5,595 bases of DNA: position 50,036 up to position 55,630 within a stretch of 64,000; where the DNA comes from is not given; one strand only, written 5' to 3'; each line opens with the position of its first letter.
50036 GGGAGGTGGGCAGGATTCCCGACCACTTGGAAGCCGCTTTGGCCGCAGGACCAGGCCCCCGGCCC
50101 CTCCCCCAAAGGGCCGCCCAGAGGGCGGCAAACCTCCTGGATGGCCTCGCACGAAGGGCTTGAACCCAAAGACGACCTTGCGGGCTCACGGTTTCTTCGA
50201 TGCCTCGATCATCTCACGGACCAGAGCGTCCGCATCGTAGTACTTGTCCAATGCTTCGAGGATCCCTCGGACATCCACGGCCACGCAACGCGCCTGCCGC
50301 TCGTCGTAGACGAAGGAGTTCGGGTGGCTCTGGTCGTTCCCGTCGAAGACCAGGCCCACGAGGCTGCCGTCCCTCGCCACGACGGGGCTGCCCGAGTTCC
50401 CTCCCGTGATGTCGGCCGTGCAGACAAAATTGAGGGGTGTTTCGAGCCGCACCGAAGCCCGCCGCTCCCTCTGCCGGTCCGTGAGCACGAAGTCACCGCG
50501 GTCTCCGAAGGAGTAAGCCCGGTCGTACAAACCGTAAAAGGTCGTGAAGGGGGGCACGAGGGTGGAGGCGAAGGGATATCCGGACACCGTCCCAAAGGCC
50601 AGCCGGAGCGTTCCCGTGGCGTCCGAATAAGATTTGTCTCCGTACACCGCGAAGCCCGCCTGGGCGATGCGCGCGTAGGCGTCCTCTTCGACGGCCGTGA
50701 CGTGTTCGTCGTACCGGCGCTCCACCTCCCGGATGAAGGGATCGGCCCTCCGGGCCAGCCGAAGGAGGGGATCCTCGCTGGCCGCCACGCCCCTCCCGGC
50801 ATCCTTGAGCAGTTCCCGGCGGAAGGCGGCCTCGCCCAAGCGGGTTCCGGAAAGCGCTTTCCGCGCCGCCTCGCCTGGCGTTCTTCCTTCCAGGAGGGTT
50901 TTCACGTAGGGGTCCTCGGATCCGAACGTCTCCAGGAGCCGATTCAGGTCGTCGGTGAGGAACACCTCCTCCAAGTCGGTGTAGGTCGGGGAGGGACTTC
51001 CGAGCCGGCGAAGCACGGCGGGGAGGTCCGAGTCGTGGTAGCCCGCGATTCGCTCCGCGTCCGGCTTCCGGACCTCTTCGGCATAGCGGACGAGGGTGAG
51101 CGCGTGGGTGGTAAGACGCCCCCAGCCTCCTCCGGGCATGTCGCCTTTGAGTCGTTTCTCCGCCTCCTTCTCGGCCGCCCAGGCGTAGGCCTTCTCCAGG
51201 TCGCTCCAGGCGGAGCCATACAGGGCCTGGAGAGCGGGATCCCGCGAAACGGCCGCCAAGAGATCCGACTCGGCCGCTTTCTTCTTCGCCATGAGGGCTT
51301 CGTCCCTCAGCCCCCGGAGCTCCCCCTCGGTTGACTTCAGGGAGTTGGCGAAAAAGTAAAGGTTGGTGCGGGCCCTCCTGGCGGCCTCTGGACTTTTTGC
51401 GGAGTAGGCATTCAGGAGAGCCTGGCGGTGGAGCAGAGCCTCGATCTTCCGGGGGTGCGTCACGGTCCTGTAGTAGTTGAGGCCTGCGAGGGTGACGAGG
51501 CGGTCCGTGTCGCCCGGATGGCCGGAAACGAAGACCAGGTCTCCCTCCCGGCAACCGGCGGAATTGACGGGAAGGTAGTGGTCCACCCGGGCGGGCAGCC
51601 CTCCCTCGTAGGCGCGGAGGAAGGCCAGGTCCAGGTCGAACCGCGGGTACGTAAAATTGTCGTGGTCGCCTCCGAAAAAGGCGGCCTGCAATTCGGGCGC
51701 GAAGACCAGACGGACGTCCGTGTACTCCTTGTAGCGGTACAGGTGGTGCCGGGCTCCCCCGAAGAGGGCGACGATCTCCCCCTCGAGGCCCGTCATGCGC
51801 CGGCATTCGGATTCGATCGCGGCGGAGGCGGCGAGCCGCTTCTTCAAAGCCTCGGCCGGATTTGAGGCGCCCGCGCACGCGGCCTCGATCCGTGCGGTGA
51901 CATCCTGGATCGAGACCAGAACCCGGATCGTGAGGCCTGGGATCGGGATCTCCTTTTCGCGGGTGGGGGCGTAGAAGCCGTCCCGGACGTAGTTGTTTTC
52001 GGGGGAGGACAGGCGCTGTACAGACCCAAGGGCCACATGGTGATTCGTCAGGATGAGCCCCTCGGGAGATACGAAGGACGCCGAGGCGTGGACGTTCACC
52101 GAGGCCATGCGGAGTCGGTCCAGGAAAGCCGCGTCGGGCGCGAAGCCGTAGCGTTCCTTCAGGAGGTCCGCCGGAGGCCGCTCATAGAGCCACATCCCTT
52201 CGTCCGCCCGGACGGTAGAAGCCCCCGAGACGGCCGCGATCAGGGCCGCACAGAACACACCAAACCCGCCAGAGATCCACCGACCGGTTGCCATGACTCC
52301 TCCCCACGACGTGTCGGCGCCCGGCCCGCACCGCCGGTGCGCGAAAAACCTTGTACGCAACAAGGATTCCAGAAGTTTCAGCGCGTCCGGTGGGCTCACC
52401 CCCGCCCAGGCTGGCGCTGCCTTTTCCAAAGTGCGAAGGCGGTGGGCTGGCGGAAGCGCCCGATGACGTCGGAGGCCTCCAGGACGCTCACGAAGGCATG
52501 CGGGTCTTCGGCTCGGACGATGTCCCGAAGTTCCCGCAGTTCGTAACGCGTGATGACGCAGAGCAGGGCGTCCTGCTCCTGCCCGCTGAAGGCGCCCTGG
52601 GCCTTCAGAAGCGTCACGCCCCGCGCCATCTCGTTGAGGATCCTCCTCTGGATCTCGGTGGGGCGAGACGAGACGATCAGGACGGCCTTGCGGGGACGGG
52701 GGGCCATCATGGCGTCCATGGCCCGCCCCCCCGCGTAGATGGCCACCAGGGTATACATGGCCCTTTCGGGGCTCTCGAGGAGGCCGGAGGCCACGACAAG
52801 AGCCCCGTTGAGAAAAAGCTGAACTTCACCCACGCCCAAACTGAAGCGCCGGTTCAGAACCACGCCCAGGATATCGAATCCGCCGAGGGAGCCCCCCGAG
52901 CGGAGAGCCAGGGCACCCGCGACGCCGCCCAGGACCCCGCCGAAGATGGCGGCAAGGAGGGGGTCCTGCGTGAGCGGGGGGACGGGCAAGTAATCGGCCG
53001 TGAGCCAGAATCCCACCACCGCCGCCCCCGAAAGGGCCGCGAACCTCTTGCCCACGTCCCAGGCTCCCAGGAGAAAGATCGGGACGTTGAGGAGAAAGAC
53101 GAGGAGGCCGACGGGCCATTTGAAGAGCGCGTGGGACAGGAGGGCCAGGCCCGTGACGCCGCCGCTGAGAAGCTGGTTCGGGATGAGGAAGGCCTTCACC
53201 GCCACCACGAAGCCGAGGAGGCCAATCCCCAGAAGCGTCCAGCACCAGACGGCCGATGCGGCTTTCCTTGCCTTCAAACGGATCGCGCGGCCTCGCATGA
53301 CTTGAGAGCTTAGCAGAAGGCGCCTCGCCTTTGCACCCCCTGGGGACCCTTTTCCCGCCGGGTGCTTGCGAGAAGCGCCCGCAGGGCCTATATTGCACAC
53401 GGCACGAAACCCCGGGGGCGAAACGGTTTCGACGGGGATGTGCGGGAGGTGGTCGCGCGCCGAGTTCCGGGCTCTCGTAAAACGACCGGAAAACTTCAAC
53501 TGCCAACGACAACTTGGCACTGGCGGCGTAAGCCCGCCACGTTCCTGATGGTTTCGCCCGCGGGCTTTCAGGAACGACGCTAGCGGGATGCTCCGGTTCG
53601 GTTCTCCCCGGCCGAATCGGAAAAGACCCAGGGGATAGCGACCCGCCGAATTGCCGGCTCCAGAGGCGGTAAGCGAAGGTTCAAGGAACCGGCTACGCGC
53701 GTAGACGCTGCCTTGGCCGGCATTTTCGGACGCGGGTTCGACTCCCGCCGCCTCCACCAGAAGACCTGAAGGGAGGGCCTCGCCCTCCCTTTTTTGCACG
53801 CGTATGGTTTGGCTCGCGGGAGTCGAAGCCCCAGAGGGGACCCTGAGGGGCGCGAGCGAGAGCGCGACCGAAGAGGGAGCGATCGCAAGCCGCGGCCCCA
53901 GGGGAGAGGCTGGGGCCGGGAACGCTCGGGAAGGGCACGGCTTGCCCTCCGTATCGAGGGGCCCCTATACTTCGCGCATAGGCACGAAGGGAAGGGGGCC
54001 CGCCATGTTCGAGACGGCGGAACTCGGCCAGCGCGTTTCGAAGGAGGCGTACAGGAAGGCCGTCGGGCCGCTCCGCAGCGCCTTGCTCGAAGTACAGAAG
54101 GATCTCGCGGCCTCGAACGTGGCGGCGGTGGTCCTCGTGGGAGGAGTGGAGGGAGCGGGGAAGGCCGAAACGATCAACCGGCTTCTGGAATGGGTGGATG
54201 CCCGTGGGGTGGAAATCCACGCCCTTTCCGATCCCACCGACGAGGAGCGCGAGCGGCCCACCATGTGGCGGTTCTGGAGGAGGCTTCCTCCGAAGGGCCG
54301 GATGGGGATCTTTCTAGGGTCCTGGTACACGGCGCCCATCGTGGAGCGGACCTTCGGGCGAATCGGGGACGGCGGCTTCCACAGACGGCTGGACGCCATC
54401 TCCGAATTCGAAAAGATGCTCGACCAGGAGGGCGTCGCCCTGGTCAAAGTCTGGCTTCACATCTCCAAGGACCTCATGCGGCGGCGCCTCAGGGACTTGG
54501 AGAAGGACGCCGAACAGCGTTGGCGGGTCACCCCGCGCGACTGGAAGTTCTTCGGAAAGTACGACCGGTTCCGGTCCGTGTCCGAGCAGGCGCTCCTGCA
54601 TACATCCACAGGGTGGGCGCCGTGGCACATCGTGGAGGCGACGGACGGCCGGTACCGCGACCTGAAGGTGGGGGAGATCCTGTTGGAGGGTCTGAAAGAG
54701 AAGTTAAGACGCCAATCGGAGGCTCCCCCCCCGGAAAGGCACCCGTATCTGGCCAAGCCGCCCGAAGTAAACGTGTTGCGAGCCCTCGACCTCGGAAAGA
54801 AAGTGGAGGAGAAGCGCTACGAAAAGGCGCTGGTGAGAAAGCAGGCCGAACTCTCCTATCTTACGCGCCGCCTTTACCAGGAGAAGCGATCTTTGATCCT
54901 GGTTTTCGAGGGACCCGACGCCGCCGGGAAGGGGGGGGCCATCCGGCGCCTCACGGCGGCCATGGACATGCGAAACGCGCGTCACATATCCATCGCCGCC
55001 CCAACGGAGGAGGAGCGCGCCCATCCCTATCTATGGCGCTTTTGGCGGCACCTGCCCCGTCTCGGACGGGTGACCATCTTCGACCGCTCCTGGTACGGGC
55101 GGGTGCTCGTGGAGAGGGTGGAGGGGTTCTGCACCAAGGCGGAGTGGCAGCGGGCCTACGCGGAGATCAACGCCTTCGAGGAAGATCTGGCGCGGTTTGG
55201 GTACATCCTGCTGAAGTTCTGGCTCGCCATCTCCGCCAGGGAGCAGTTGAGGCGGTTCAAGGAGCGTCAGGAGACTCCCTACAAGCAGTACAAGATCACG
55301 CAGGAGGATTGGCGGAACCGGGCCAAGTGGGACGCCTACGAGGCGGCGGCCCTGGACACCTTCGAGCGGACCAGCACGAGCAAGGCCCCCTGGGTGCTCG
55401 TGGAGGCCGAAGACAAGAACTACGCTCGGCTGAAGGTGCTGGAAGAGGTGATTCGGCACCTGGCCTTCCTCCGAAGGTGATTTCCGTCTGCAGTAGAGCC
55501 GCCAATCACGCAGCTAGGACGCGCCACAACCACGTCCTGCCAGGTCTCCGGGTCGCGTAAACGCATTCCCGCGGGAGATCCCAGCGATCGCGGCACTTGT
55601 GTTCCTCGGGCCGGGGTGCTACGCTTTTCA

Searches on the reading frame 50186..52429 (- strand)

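Call 55: search_protein_families(library=pfam, proteins=[window:50186-52429:-], max_evalue=0.00001)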
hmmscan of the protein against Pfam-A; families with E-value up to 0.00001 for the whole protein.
window:50186-52429:- (747 aa): 2 families
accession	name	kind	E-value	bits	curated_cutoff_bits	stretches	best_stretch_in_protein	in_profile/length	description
PF10459.15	Peptidase_S46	-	8.2e-187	623.4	22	1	75-740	1-696/698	Peptidase S46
PF13365.12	Trypsin_2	-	2.2e-10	41.9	27.6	0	667-693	118-144/144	Trypsin-like peptidase domain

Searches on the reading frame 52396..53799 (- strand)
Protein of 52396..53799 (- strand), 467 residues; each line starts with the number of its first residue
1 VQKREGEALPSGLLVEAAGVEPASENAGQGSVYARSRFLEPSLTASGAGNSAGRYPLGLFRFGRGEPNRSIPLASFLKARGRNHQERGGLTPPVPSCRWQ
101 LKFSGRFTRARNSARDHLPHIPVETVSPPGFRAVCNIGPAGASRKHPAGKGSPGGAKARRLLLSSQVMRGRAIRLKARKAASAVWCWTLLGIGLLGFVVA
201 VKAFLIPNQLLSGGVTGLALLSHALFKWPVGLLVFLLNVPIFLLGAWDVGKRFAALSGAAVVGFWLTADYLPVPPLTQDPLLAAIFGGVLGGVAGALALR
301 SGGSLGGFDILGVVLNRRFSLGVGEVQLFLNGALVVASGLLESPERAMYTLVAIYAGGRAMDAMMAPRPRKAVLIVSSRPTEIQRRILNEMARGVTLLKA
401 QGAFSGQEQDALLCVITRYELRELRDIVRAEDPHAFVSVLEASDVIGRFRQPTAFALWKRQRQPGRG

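Call 55: search_protein_families(library=pfam, proteins=[window:52396-53799:-], max_evalue=0.00001)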
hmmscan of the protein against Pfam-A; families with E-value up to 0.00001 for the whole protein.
window:52396-53799:- (467 aa): 2 families
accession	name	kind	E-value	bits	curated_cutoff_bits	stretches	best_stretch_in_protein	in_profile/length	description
PF02588.21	YitT_membrane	-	2.3e-54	184.3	24.3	1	191-387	6-204/205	Uncharacterised 5xTM membrane BCR, YitT family COG1284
PF10035.14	DUF2179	-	5.8e-21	74.5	22.8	1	393-447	1-55/55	Uncharacterized protein conserved in bacteria (DUF2179)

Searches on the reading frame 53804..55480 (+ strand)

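Call 55: search_protein_families(library=pfam, proteins=[window:53804-55480:+], max_evalue=0.00001)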
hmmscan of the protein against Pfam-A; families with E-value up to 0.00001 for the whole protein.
window:53804-55480:+ (558 aa): 1 family
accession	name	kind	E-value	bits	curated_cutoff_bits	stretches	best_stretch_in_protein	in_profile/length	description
PF03976.20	PPK2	-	1.2e-142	473.7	22.3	2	334-553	2-221/229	Polyphosphate kinase 2 (PPK2)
